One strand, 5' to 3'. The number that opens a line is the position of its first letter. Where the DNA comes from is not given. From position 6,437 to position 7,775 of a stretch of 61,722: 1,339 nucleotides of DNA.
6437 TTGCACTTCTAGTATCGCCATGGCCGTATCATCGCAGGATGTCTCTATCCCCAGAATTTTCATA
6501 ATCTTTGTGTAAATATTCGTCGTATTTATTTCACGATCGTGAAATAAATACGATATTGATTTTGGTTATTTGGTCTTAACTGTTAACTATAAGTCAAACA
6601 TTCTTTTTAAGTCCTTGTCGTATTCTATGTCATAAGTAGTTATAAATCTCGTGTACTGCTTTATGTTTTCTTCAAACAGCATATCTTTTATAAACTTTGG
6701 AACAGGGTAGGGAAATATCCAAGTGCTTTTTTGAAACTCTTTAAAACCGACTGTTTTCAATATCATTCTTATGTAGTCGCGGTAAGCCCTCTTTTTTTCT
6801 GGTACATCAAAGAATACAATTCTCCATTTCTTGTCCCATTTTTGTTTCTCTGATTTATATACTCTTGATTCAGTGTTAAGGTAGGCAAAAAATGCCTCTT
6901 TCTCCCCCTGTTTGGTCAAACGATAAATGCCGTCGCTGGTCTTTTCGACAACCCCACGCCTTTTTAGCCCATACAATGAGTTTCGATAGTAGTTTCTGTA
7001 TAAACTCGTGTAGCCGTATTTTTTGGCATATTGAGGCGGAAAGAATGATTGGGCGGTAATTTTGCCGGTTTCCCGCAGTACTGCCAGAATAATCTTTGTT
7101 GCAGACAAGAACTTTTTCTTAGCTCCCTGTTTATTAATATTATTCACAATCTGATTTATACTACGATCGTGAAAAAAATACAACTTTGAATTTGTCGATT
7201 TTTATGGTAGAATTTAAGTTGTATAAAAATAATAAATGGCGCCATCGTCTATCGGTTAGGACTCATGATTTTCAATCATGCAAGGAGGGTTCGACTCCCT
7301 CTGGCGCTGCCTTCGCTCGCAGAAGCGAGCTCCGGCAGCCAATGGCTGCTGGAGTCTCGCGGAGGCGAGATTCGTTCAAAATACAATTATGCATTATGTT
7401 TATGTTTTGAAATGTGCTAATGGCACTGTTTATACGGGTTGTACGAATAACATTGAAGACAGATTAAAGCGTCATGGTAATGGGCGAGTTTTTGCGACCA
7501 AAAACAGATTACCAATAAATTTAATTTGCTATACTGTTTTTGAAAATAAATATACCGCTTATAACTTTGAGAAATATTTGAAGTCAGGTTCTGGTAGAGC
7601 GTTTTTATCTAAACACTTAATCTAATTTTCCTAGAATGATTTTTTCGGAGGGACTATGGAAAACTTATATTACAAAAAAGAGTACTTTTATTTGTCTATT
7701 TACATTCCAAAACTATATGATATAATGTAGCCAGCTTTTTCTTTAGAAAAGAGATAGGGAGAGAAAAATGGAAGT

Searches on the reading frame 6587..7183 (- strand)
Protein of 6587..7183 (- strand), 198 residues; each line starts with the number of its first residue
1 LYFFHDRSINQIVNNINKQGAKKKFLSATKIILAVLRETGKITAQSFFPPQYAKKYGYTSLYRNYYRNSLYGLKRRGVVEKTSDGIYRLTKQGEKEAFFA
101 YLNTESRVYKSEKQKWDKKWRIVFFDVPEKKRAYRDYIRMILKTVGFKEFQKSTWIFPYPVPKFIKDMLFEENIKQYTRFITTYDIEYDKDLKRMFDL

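Call 41: search_protein_families(library=pfam, proteins=[window:6587-7183:-], max_evalue=0.01)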
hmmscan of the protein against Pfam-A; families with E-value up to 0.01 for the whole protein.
window:6587-7183:- (198 aa): 3 families
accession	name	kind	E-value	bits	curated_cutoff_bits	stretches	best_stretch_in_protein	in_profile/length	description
PF20803.2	PaaX_M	-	6e-20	71.6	24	1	114-186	2-74/83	PaaX protein central Cas2-like domain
PF14338.12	Mrr_N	-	0.0027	18.3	29.5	1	55-95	43-83/87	Mrr N-terminal domain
PF09827.14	CRISPR_Cas2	-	0.006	17.2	23.8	0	120-154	2-33/74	CRISPR associated protein Cas2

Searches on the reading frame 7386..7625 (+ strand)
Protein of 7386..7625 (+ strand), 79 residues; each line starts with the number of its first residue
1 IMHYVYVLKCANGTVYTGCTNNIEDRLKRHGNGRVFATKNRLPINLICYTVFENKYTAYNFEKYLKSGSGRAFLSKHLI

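Call 41: search_protein_families(library=pfam, proteins=[window:7386-7625:+], max_evalue=0.01)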
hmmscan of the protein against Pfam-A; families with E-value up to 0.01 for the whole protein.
window:7386-7625:+ (79 aa): 1 family
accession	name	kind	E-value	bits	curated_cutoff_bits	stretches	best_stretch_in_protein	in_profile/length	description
PF01541.30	GIY-YIG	-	2.9e-15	56.8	22.6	1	2-69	1-72/78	GIY-YIG catalytic domain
